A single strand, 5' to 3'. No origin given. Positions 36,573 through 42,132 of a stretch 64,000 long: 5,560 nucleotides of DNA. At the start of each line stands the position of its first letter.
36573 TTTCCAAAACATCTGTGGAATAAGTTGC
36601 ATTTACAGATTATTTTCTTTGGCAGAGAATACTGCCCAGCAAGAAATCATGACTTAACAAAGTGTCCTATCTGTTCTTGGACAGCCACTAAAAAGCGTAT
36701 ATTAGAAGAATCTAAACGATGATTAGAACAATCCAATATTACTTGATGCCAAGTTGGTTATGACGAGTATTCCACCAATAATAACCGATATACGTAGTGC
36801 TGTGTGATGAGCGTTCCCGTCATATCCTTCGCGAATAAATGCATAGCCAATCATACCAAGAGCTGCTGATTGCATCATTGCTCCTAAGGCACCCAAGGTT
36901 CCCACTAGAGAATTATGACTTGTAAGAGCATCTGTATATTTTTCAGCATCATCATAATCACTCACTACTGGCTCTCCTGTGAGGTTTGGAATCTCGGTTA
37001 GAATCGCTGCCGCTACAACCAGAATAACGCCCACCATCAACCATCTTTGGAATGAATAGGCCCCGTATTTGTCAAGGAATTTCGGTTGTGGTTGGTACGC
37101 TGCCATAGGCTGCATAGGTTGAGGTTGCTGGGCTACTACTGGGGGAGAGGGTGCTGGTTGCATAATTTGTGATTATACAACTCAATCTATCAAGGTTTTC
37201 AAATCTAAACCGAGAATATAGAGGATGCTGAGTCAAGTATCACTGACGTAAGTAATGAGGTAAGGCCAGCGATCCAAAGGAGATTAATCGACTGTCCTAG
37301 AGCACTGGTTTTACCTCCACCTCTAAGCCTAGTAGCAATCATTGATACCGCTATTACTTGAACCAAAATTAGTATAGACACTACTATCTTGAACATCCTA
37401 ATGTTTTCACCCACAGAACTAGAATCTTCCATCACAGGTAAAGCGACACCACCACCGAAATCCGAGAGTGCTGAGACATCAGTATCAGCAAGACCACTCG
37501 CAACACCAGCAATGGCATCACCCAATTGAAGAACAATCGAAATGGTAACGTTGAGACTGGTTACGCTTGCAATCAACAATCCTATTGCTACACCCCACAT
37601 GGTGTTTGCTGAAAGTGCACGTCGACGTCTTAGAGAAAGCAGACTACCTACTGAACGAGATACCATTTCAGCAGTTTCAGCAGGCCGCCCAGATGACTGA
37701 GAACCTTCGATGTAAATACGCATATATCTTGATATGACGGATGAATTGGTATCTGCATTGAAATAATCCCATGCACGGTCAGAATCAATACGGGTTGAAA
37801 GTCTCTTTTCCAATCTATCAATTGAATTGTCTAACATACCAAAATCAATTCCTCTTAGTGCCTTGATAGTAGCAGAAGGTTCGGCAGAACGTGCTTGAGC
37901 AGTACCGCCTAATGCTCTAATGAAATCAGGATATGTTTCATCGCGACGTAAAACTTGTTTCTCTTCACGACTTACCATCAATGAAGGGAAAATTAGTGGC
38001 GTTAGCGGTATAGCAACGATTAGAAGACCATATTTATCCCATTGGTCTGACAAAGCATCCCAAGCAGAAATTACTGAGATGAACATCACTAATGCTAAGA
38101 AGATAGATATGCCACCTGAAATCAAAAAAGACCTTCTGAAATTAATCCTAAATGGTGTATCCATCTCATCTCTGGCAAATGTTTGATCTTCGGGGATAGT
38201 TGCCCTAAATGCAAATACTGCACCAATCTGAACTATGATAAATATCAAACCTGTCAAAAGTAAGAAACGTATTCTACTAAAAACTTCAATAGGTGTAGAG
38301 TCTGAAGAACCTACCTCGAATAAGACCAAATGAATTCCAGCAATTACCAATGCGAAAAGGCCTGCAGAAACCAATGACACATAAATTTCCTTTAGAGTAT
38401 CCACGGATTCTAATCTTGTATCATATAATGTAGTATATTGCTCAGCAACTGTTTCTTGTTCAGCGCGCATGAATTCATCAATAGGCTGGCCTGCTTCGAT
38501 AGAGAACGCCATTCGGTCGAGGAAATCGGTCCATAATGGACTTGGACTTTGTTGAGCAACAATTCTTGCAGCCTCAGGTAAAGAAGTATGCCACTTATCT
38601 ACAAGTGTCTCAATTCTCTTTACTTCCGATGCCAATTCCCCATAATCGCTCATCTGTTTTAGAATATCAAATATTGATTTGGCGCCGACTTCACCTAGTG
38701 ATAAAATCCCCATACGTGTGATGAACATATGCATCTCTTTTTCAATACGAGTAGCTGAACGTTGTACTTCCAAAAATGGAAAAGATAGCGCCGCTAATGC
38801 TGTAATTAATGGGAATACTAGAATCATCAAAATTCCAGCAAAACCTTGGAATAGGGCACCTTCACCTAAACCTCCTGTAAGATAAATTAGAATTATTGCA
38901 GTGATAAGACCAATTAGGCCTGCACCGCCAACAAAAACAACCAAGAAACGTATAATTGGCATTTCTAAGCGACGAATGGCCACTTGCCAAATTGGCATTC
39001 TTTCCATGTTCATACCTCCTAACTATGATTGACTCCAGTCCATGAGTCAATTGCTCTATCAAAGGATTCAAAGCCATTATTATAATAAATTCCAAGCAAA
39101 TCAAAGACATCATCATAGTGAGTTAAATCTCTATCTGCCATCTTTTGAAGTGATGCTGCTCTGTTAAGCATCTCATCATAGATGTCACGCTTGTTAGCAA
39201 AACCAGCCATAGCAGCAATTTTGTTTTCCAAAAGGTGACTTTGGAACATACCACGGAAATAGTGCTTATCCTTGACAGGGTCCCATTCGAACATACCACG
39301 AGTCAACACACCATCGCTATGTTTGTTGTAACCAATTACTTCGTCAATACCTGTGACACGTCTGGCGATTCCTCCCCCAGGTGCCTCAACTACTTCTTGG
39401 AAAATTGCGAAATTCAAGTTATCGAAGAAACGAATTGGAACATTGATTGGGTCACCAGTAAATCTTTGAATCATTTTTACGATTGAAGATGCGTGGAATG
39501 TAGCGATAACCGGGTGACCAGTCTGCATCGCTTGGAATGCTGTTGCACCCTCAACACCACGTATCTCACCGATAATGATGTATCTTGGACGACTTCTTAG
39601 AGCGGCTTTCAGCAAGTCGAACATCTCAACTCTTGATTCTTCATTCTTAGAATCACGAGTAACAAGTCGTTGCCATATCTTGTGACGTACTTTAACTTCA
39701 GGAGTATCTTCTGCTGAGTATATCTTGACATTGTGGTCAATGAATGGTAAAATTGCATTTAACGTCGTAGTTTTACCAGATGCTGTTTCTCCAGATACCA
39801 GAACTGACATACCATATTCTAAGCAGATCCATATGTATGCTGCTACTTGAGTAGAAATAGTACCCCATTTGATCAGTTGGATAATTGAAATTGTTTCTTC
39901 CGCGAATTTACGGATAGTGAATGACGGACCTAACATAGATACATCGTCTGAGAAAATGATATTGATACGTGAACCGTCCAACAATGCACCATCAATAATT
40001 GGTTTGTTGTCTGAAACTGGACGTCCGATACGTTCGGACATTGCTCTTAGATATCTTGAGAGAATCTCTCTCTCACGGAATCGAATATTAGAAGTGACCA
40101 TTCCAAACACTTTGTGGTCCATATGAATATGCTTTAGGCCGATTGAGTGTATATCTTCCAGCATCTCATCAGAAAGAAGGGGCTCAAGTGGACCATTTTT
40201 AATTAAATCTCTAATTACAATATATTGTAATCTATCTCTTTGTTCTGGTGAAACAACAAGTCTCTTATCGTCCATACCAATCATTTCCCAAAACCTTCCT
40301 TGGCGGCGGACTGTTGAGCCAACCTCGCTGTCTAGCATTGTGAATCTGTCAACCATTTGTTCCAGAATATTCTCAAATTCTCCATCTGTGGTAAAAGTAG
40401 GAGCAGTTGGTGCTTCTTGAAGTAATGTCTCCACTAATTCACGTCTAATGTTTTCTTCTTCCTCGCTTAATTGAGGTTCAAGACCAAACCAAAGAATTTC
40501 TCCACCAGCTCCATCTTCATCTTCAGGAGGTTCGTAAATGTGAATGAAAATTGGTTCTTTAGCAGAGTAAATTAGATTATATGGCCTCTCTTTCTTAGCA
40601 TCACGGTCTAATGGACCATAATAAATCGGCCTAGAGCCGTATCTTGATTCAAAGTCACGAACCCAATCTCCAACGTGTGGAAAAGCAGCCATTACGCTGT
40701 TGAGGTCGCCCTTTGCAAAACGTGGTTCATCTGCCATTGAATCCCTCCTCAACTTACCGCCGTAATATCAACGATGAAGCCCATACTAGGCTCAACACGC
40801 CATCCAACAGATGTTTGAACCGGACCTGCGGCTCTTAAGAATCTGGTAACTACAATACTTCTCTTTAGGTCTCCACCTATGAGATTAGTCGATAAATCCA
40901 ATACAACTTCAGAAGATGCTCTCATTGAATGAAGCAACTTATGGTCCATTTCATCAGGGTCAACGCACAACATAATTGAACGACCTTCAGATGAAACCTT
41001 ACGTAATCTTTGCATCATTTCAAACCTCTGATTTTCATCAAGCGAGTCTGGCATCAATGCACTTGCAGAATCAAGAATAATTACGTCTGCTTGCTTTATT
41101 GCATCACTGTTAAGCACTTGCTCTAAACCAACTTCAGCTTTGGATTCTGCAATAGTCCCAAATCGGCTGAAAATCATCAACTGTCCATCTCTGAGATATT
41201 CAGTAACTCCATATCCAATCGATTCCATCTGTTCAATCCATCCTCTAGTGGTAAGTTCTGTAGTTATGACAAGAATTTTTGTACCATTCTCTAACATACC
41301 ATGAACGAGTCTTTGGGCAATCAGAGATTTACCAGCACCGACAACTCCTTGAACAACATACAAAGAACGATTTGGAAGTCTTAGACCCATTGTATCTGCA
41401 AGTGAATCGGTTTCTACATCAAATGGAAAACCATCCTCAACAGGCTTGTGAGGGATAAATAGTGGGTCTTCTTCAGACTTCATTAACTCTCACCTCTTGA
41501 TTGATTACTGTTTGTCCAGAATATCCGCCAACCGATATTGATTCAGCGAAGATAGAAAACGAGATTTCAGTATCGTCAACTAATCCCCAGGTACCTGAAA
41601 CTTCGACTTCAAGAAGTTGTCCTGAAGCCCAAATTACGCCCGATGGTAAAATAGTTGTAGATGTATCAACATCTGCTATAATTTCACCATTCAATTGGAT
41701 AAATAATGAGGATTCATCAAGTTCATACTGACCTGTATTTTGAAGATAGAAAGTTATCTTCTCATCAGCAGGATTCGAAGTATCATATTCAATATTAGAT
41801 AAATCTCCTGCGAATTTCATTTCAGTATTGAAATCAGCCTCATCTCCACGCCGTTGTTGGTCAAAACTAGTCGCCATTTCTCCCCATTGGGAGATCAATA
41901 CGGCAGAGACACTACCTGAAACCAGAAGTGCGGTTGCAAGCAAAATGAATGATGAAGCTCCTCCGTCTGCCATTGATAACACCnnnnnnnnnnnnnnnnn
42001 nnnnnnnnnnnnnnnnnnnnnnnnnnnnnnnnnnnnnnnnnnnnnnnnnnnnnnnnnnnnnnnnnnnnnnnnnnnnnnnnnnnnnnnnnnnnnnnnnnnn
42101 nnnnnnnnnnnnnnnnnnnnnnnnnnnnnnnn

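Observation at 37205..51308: Archaellum operon extended upstream by three co-oriented non-canonical genes, including a 1630-aa protein with polytopic C-terminal anchor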

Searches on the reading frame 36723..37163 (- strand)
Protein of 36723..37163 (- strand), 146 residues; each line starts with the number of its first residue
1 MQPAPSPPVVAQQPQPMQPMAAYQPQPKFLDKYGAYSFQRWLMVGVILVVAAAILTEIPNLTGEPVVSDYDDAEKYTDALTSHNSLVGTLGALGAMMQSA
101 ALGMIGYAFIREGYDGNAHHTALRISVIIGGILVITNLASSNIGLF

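Call 25: search_protein_families(library=pfam, proteins=[window:36723-37163:-], max_evalue=10)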
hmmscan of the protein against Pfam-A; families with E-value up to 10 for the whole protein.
window:36723-37163:- (146 aa): 1 family
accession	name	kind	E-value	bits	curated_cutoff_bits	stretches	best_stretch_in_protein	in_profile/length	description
PF13630.11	SdpI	-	5.8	7.6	28.2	0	39-60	31-45/71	SdpI/YfhL protein family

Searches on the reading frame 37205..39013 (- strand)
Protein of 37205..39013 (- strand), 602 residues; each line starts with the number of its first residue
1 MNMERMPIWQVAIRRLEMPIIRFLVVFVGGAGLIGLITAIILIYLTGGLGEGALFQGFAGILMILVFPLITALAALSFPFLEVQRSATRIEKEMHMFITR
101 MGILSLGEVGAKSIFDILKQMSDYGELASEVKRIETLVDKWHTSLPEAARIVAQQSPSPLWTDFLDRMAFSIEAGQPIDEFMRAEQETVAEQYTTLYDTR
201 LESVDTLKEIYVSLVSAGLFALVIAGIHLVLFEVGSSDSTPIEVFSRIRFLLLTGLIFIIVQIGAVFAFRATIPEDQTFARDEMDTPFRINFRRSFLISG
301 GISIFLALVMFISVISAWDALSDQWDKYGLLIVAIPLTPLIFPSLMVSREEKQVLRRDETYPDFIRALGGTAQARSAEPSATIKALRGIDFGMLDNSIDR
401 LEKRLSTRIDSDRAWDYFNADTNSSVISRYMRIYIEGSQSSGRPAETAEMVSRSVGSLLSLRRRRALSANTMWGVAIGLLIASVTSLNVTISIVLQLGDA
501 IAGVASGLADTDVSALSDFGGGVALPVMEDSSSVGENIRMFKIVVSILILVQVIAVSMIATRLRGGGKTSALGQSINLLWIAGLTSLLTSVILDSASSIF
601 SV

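Call 5: search_protein_families(library=ncbifam, proteins=[window:37205-39013:-], max_evalue=0.01)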
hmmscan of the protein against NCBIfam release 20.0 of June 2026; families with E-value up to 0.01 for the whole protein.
window:37205-39013:- (602 aa): 4 families
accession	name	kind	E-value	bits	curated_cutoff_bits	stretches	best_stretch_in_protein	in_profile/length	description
NF004704.2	PRK06041.1-2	equivalog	4.6e-116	388.7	550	1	14-594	4-551/555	archaellar assembly protein ArlJ/FlaJ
NF004705.1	PRK06041.1-3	equivalog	3.6e-49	168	400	1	91-594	4-459/465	archaellar assembly protein ArlJ/FlaJ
NF004703.2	PRK06041.1-1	equivalog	1.2e-46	159.2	570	1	85-596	31-520/525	archaellar assembly protein ArlJ/FlaJ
NF046075.1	UpsF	equivalog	1.9e-05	23.6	400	1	23-214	33-209/484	membrane pilin protein UpsF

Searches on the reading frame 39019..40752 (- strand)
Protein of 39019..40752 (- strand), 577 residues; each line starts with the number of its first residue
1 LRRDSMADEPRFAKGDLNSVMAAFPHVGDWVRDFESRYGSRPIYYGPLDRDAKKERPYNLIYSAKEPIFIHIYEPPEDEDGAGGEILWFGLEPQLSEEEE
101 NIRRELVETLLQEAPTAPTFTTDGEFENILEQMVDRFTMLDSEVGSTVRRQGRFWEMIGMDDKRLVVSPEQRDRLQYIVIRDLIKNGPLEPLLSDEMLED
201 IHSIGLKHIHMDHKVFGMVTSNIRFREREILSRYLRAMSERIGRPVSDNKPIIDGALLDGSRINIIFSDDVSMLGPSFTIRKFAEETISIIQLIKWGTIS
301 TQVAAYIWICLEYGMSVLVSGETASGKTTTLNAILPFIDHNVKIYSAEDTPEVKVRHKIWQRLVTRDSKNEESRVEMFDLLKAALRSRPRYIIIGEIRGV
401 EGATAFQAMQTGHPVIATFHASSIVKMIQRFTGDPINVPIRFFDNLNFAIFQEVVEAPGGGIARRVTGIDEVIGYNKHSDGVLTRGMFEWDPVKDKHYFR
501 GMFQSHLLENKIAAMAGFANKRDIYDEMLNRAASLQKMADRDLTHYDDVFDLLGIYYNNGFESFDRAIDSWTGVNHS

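Call 4: search_protein_families(library=pfam, proteins=[window:39019-40752:-], max_evalue=0.01)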
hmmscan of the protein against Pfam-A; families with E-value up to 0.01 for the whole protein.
window:39019-40752:- (577 aa): 3 families
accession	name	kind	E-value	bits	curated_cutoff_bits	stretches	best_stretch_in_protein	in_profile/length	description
PF00437.27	T2SSE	-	3.5e-37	128.4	24.9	1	185-431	4-255/370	Type II/IV secretion system protein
PF13401.12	AAA_22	-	5.6e-05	23.9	27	1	315-397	6-93/130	AAA domain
PF13555.12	AAA_29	-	0.0038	17.4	27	1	291-335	4-43/61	P-loop containing region of AAA domain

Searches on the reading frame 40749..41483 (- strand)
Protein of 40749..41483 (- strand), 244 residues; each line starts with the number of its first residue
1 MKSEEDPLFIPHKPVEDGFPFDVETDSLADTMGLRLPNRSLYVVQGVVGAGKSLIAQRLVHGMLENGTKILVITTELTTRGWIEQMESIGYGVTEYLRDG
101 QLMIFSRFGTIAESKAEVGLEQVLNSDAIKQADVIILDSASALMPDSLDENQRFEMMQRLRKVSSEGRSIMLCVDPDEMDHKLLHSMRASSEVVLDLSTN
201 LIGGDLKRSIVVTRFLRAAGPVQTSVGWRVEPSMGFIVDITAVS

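Call 4: search_protein_families(library=pfam, proteins=[window:40749-41483:-], max_evalue=0.01)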
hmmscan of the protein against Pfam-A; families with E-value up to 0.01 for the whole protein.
window:40749-41483:- (244 aa): 7 families
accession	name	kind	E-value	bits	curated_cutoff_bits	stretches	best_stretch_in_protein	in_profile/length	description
PF06745.19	ATPase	-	4e-14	53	26.6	1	34-214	14-204/231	KaiC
PF19044.6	P-loop_TraG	-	6.5e-05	22.2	25.8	0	37-87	28-77/413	TraG P-loop domain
PF00448.28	SRP54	-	0.00027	21.1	22.7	1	41-173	3-120/196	SRP54-type protein, GTPase domain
PF13401.12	AAA_22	-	0.00053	20.7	27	1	39-174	5-122/130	AAA domain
PF13481.12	AAA_25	-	0.00074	19.6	27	1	13-156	8-166/195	AAA domain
PF09848.15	SLFN-g3_helicase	-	0.0022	17.8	24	1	40-163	2-110/354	Schlafen group 3, DNA/RNA helicase domain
PF03807.23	F420_oxidored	-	0.0072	17.3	21.6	0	46-140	3-68/94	NADP oxidoreductase coenzyme F420-dependent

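Call 5: search_protein_families(library=ncbifam, proteins=[window:40749-41483:-], max_evalue=0.01)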
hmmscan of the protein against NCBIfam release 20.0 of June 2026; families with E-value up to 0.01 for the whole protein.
window:40749-41483:- (244 aa): 11 families
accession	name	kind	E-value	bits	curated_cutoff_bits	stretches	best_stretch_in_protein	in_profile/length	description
NF052589.1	ArlH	equivalog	3.1e-53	180.8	215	1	22-243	3-228/229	archaellum protein ArlH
NF006320.0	PRK08533.1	equivalog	9.9e-47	159.5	215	1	21-244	6-230/230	flagellar accessory protein FlaH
NF004723.0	PRK06067.1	subfamily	2.6e-29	102.4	194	1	33-236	28-233/243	flagellar accessory protein FlaH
NF006799.0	PRK09302.1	equivalog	2.5e-10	39.6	408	1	40-210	274-445/515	circadian clock protein KaiC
TIGR03880.1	KaiC_arch_3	hypoth_equivalog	4.1e-09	36.3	249.45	1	31-180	8-157/224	KaiC domain-containing protein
TIGR03881.1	KaiC_arch_4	hypoth_equivalog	4.9e-07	29.7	247.8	1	32-130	14-113/231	KaiC domain-containing protein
TIGR03877.1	thermo_KaiC_1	hypoth_equivalog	2.8e-06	27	307.25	1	36-116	19-99/238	KaiC domain-containing protein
NF008164.0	PRK10917.1-2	equivalog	0.00014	20.3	785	1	34-169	292-424/704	ATP-dependent DNA helicase RecG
TIGR03783.1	Bac_Flav_CT_G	subfamily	0.0065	14.4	261.55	0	18-84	419-483/829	TraG family conjugative transposon ATPase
TIGR04520.1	ECF_ATPase_1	equivalog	0.0078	15.7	315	0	131-174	154-193/269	energy-coupling factor transporter ATPase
NF002693.0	PRK02487.1-2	equivalog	0.0083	16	307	0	126-191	4-68/169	heme-degrading domain-containing protein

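Call 22: find_related_loci(query=window:40749-41483:-, collection=genome_contigs, flank=10000)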
Query window:40749-41483:- (244 aa) in genome_contigs; peptide patterns used: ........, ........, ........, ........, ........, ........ (x = any residue, [..] = any of these).
274 stretches matched a pattern; 209 encode a relative of the query (tblastn E <= 1e-3); the best 80 are kept; 80 distinct loci.
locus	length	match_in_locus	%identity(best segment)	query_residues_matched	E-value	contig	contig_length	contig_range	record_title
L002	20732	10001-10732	96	1-244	7e-158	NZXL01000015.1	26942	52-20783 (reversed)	MAG: Methanobacteriota archaeon isolate NAT37 1520, whole genome shotgun sequence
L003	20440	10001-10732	95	1-244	1e-155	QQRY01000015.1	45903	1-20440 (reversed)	MAG: Candidatus Poseidoniales archaeon isolate bin_137 U_43176-15, whole genome shotgun sequence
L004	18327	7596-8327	91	1-244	3e-152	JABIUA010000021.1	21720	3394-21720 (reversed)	MAG: Methanobacteriota archaeon isolate SI072_bin37 k141_2535042, whole genome shotgun sequence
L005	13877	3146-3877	91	1-244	1e-151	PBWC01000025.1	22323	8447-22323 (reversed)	MAG: Methanobacteriota archaeon isolate RS406 38933, whole genome shotgun sequence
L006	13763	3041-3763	89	4-244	1e-146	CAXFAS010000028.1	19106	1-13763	MAG TPA_asm: uncultured euryarchaeote isolate ERR599092_binner12_Refined_81 genome assembly, contig: ERZ841394.3698, who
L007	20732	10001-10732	87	1-244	2e-146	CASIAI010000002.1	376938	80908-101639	MAG: Candidatus Poseidoniaceae archaeon isolate FRAM_WSC20_S10_BML_bin_36_1 genome assembly, contig: FRAM_WSC20_S10_BML_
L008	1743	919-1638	86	5-244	4e-154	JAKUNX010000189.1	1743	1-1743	MAG: Candidatus Poseidoniaceae archaeon isolate ALOHA_A2.0_18 A2.0-MGIIa-L1-1_189, whole genome shotgun sequence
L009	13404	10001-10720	86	5-244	6e-142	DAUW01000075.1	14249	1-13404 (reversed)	MAG TPA_asm: Euryarchaeota archaeon UBA229 UBA229_contig_98140, whole genome shotgun sequence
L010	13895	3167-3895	86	1-244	3e-141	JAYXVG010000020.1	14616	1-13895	MAG: Thermoplasmatota archaeon isolate XS_MAG117 XS_MAG117_0020, whole genome shotgun sequence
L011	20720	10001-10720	84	5-244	6e-141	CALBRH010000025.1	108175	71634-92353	MAG TPA_asm: uncultured euryarchaeote isolate ERR599136_bin.74_CONCOCT_v1.1_MAG genome assembly, contig: ERZ841824.96, w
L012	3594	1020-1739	85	5-244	7e-145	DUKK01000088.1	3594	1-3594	MAG TPA_asm: Candidatus Poseidoniaceae archaeon isolate UBA9354 contig_41897, whole genome shotgun sequence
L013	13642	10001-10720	85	5-244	1e-140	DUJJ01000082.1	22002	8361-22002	MAG TPA_asm: Candidatus Poseidoniaceae archaeon isolate UBA8725 contig_2933, whole genome shotgun sequence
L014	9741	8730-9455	83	3-244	4e-140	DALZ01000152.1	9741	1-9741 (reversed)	MAG TPA_asm: Euryarchaeota archaeon UBA128 UBA128_contig_34490, whole genome shotgun sequence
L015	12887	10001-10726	83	3-244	8e-139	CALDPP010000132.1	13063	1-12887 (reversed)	MAG TPA_asm: uncultured euryarchaeote isolate ERR598966_bin.16_CONCOCT_v1.1_MAG genome assembly, contig: ERZ832020.1064,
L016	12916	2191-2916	83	3-244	2e-138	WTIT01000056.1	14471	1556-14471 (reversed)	MAG: Methanobacteriota archaeon isolate PL36325bin_14 NODE_1315_length_14471_cov_13.784337, whole genome shotgun sequenc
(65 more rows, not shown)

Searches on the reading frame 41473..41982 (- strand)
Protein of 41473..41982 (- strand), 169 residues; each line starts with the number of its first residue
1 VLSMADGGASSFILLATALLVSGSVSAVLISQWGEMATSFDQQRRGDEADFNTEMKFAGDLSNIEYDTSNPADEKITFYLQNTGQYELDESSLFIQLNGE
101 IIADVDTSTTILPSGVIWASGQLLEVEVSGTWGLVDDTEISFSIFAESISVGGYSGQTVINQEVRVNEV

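Call 4: search_protein_families(library=pfam, proteins=[window:41473-41982:-], max_evalue=0.01)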
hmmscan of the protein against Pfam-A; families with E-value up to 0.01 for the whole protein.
window:41473-41982:- (169 aa): 1 family
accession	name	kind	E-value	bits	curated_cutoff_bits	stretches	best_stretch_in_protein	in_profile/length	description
PF01917.21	Arch_flagellin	-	3.2e-06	28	29.5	1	7-144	3-150/162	Archaebacterial flagellin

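Call 5: search_protein_families(library=ncbifam, proteins=[window:41473-41982:-], max_evalue=0.01)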
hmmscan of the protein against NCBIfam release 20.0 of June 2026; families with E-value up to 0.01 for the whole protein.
window:41473-41982:- (169 aa): 2 families
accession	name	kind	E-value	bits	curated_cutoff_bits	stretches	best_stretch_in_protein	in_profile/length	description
NF052591.1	ArlG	equivalog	7.8e-16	58.4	110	1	4-132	1-127/148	archaellum stator protein ArlG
NF052590.1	ArlF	equivalog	7.8e-06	26.1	110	1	10-131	8-122/137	archaellum stator protein ArlF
